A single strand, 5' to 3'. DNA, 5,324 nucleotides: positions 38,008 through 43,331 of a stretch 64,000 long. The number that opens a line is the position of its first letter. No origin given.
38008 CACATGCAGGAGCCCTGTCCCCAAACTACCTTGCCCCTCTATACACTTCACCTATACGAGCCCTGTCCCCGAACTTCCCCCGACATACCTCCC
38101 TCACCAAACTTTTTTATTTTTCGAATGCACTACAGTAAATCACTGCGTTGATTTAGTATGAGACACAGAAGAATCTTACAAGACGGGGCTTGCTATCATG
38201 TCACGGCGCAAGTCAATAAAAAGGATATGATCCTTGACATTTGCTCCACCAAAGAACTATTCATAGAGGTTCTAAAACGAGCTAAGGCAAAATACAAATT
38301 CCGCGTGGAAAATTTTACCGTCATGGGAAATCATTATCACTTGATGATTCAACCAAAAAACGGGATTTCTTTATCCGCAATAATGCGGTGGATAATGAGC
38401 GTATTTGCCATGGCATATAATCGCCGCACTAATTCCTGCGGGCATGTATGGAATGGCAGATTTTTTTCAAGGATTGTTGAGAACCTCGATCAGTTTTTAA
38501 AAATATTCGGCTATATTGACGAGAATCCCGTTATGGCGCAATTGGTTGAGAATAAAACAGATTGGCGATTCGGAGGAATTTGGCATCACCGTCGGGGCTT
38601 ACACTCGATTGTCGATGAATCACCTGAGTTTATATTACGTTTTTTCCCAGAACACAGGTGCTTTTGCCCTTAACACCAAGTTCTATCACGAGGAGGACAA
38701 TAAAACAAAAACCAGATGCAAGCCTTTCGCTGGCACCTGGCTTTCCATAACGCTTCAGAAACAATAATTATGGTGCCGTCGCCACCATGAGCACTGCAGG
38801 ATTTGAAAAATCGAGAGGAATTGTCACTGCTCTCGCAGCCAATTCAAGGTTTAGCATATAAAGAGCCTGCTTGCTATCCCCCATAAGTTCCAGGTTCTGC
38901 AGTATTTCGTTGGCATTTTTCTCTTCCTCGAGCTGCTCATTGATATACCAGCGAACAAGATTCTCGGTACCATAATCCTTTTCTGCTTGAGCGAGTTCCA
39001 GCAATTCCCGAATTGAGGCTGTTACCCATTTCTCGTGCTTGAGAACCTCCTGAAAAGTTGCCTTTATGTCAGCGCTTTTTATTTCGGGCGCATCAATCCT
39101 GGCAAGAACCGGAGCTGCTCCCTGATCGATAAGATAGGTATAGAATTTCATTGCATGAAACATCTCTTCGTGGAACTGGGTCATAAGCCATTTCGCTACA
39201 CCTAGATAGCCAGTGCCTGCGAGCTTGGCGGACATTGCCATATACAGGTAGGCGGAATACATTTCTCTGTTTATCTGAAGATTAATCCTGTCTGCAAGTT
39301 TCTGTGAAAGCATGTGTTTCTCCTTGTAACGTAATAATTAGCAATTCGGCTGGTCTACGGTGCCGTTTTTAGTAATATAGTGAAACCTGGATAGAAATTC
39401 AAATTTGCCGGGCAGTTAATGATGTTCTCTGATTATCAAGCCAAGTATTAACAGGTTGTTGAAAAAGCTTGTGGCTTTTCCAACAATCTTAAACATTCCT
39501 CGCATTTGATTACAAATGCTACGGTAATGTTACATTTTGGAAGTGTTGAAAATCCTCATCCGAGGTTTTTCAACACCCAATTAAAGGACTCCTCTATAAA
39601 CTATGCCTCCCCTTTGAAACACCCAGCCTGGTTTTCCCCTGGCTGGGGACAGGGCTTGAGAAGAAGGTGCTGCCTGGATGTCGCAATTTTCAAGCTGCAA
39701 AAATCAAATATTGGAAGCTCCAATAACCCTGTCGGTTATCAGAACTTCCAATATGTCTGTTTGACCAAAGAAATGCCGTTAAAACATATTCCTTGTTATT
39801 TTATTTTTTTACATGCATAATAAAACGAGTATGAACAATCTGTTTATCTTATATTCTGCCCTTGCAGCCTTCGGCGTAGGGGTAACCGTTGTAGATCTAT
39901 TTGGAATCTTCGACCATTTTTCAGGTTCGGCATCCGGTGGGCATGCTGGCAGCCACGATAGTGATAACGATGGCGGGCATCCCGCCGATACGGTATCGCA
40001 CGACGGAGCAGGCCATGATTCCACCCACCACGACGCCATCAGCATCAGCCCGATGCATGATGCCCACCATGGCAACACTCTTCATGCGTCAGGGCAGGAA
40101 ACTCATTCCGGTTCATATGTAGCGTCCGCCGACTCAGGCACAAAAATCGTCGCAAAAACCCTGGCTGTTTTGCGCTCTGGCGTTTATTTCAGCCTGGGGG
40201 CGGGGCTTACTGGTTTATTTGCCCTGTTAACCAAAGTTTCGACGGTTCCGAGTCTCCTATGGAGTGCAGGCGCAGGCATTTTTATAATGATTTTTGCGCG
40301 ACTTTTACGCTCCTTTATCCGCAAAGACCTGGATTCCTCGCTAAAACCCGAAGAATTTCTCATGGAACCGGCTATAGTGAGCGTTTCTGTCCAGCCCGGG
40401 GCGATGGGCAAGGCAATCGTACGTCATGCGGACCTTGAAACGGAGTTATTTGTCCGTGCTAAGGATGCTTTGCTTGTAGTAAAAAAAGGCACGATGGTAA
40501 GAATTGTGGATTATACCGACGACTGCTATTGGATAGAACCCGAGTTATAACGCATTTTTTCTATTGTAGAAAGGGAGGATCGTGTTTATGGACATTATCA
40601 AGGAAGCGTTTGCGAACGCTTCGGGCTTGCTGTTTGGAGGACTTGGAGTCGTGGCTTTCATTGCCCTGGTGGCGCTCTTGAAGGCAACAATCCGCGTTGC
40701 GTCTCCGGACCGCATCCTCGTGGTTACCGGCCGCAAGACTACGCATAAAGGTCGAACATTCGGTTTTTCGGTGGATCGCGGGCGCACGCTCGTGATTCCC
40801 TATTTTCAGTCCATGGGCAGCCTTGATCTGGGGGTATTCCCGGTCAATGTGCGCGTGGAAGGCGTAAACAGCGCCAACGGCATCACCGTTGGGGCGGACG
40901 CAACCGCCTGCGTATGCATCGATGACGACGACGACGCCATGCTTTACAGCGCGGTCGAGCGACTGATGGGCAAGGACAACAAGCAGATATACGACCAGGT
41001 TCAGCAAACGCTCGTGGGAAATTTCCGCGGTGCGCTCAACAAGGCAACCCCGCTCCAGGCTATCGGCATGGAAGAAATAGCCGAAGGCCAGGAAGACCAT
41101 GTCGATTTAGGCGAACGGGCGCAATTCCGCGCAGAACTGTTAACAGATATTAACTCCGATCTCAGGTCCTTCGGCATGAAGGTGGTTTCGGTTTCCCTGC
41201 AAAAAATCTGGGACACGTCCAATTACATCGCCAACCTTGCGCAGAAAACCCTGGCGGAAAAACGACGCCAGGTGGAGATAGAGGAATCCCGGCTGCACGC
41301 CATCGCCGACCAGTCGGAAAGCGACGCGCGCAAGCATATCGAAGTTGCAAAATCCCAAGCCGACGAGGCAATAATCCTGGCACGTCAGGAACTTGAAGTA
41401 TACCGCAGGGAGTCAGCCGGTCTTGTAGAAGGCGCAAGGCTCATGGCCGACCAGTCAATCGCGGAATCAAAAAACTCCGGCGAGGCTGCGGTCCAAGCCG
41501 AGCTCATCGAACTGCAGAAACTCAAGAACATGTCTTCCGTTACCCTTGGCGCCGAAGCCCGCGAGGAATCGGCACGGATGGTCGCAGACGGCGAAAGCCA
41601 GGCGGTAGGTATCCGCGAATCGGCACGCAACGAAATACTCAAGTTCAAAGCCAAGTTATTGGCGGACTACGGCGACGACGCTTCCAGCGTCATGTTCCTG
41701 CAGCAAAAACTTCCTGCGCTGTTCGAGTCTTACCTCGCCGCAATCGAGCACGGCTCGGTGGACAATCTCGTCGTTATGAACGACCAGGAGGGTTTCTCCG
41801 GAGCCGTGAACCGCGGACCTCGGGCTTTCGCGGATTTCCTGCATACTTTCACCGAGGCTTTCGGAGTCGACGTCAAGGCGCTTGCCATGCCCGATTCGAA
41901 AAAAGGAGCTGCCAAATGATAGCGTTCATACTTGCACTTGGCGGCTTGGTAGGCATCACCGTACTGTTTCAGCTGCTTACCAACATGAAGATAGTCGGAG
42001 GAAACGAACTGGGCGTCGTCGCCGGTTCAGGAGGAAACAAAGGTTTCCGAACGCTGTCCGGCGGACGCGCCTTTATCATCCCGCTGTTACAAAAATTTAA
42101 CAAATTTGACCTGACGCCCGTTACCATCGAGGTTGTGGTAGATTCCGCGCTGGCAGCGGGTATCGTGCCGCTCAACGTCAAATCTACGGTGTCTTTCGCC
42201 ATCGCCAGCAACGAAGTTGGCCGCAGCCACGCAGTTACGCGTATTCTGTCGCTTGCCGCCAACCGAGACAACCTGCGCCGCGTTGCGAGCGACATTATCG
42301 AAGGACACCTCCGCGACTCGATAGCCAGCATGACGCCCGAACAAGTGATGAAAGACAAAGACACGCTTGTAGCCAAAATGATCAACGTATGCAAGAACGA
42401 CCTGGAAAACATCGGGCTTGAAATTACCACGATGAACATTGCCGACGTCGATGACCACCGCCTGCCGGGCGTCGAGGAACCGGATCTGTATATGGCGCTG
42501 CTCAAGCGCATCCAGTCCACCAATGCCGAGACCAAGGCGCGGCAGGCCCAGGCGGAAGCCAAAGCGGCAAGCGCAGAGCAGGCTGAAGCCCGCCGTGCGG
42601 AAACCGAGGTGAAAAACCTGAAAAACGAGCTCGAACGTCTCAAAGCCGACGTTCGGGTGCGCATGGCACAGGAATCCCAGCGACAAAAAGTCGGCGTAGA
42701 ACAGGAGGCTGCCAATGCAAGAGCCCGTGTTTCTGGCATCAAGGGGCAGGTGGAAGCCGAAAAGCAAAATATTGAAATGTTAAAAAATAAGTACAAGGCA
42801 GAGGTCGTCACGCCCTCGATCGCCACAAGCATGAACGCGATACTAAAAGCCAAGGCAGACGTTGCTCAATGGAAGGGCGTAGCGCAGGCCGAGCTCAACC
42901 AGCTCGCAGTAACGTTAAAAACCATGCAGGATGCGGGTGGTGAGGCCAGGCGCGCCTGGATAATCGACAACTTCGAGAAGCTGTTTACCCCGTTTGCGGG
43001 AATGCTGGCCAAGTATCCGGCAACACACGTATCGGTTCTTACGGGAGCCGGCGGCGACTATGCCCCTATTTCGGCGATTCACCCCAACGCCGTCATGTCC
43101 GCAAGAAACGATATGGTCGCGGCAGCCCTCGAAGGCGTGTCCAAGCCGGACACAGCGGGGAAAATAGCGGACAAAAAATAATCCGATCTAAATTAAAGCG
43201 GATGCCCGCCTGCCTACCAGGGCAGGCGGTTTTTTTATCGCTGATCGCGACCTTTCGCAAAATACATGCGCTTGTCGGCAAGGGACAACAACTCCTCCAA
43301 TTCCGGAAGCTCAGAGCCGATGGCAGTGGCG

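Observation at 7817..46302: A 12-13-nt word, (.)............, is massively over-represented in genes and between genes, in both orientations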

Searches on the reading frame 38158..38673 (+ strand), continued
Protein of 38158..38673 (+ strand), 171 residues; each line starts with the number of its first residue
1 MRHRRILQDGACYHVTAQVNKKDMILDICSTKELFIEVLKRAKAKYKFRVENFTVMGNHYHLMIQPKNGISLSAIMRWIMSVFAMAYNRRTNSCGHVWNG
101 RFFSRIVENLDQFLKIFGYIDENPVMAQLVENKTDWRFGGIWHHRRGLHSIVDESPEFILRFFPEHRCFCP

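Call 82: predict_structure(alignment_id=A5)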
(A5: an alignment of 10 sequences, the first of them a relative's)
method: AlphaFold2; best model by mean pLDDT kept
length: 171 residues; sequences in the alignment: 10
mean_pLDDT: 71.4   pTM: 0.71
mean pLDDT of the five models: 71.4, 63.9, 55.6, 47.5, 45.6
residues with pLDDT >= 90: 10; 70-90: 91; 50-70: 51; < 50: 19
segments of 3 or more residues with pLDDT < 50: 1-4, 124-128, 145-147, 168-171
pLDDT, mean of each block of 10 residues (from residue 1): 55 81 71 86 89 76 84 88 88 68 81 76 53 52 53 63 52 35
secondary structure, 60 per line:
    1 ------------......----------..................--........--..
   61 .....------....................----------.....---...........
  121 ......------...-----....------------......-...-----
elements in order: E13-18 H29-46 E49-56 E59-65 H72-91 E102-106 H110-126 H141-144 H157-162

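Call 84: fold_search(model_id=the predicted structure, library=pdb)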
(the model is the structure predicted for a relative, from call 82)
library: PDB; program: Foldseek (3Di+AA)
matches with E <= 10: 1380; with E <= 0.001: 34
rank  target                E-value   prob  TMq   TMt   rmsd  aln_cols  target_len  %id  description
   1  4er8_A                3.2e-07  1.00  0.69  0.72   2.8       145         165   20  Structure of the REP associates tyrosine transposase bound to a REP hairpin (released 2012-08-15)
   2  2vic_A                3.5e-06  1.00  0.50  0.56  12.8       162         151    8  CRYSTAL STRUCTURE OF THE ISHP608 TRANSPOSASE IN COMPLEX with Left end 26- mer DNA and manganese (released 2008-02-19)
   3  2f4f_A                7.0e-06  1.00  0.51  0.65   7.1       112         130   17  Crystal structure of IS200 transposase (released 2005-12-13)
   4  2xm3_C                7.4e-06  1.00  0.48  0.62   4.9       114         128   16  Deinococcus radiodurans ISDra2 Transposase Left end DNA complex (released 2010-10-13)
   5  2xma_A                7.4e-06  1.00  0.48  0.58   6.2       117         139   15  DEINOCOCCUS RADIODURANS ISDRA2 TRANSPOSASE RIGHT END DNA COMPLEX (released 2010-10-13)
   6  2xma_E                7.9e-06  1.00  0.48  0.57   6.3       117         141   15  DEINOCOCCUS RADIODURANS ISDRA2 TRANSPOSASE RIGHT END DNA COMPLEX (released 2010-10-13)
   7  2xma_B                8.4e-06  1.00  0.48  0.59   6.2       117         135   15  DEINOCOCCUS RADIODURANS ISDRA2 TRANSPOSASE RIGHT END DNA COMPLEX (released 2010-10-13)
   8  2xqc_D                9.5e-06  1.00  0.48  0.60   6.2       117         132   15  DEINOCOCCUS RADIODURANS ISDRA2 TRANSPOSASE COMPLEXED WITH LEFT END RECOGNITION AND CLEAVAGE SITE AND ZN (released 2010-10-13)
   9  2ec2_B                9.5e-06  1.00  0.49  0.61   8.5       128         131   18  Crystal structure of transposase from Sulfolobus tokodaii (released 2007-02-27)
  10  2vhg_A                1.0e-05  1.00  0.50  0.66   6.4       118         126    9  Crystal Structure of the ISHp608 Transposase in Complex with Right End 31-mer DNA (released 2008-02-19)
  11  2vhg_B                1.1e-05  1.00  0.50  0.66   6.4       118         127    9  Crystal Structure of the ISHp608 Transposase in Complex with Right End 31-mer DNA (released 2008-02-19)
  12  2xo6_A                1.1e-05  1.00  0.48  0.60   8.9       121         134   15  DEINOCOCCUS RADIODURANS ISDRA2 TRANSPOSASE Y132F MUTANT COMPLEXED WITH LEFT END RECOGNITION AND CLEAVAGE SITE (released 2010-10-13)
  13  2a6m_A                1.4e-05  1.00  0.51  0.66   7.4       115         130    8  Crystal Structure of the ISHp608 Transposase (released 2005-10-25)
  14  2a6o_A                1.4e-05  1.00  0.50  0.56  14.7       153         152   10  Crystal Structure of the ISHp608 Transposase in Complex with Stem-loop DNA (released 2005-10-25)
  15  2xm3_A                1.5e-05  1.00  0.48  0.63   4.9       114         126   16  Deinococcus radiodurans ISDra2 Transposase Left end DNA complex (released 2010-10-13)
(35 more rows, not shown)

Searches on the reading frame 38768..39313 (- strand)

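Call 44: search_protein_families(library=ncbifam, proteins=[window:38768-39313:-], max_evalue=0.01)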
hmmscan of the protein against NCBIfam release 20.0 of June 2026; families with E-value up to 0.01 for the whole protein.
window:38768-39313:- (181 aa): 2 families
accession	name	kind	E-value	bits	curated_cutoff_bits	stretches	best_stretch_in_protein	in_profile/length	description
NF007638.0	PRK10304.1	equivalog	2.8e-32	111.9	178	1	1-160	1-160/165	non-heme ferritin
NF011597.0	PRK15022.1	equivalog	4.7e-13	49.3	154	1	3-135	3-135/167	non-heme ferritin-like protein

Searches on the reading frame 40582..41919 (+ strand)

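Call 59: search_protein_families(library=pfam, proteins=[window:40582-41919:+])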
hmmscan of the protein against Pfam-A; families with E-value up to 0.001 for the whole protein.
window:40582-41919:+ (445 aa): 1 family
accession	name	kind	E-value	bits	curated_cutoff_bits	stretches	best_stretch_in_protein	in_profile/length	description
PF01145.31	Band_7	-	1.9e-19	70.8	23.6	1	39-239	2-175/176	SPFH domain / Band 7 family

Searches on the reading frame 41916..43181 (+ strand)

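Call 59: search_protein_families(library=pfam, proteins=[window:41916-43181:+])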
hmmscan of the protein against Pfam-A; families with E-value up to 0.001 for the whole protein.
window:41916-43181:+ (421 aa): 1 family
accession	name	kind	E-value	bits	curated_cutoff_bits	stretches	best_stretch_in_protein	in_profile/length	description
PF01145.31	Band_7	-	2.2e-14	54.3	23.6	1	26-216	2-175/176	SPFH domain / Band 7 family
